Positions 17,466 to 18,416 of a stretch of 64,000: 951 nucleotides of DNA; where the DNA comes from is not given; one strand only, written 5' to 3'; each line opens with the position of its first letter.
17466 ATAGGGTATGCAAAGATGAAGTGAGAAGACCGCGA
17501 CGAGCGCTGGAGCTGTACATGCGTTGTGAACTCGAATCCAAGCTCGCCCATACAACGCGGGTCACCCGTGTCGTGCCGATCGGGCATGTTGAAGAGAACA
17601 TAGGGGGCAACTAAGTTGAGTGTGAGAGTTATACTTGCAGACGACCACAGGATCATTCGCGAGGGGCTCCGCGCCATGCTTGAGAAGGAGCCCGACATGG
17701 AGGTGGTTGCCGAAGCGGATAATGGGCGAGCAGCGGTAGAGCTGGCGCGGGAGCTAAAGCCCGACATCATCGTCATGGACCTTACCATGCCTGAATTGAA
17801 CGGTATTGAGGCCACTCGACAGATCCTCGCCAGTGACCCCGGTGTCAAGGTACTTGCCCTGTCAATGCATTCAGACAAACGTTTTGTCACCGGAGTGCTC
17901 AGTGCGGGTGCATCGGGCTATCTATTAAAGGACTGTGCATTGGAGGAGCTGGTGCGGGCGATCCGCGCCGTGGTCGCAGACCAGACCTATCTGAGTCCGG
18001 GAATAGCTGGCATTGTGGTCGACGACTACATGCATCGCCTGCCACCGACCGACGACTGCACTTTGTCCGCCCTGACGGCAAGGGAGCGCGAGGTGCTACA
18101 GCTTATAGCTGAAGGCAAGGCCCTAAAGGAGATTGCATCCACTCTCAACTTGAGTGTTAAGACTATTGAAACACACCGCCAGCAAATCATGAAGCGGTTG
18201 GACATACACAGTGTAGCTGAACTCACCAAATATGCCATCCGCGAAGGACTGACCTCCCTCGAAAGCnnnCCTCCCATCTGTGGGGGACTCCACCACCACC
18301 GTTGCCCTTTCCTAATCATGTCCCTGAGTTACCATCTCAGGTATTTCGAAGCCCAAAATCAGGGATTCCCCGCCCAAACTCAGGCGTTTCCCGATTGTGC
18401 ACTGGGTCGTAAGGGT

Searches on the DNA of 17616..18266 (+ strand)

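Call 47: search_rna_families(sources=[L037, L039, L040, L041, L042, L046, L050, L051, L052, L055, L058, L059, L060, L062, L064, L067, L068, L069, L070, L071], threshold=gathering)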
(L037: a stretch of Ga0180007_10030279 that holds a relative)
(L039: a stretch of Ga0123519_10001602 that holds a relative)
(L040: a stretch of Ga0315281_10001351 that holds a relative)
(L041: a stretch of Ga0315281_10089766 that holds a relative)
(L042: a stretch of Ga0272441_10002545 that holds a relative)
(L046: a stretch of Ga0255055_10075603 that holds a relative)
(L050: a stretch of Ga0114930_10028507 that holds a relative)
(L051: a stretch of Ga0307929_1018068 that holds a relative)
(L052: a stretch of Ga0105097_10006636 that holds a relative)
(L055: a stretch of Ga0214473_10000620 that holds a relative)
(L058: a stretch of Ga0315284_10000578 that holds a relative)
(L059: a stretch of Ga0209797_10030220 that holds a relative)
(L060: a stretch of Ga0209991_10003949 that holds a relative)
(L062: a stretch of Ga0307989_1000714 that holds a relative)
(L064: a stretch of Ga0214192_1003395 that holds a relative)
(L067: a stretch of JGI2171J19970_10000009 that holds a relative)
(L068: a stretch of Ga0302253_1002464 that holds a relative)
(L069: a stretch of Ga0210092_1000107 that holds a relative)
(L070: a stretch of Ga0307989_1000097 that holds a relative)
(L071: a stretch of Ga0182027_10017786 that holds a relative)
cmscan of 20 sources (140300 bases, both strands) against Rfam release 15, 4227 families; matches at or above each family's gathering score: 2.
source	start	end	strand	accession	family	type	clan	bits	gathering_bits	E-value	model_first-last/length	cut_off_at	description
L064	651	804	-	RF00379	c-di-AMP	Cis-reg; riboswitch;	-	68.2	38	2.4e-13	1-134/134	no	c-di-AMP riboswitch aptamer (ydaO/yuaA leader)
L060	312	397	+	RF00005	tRNA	Gene; tRNA;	CL00001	60.9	29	2.1e-10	1-71/71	no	tRNA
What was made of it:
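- Tried and rejected: No c-di-GMP riboswitch in 20 further regulator loci; the only hits were a c-di-AMP riboswitch and a tRNA, neither next to the motif (call 47).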
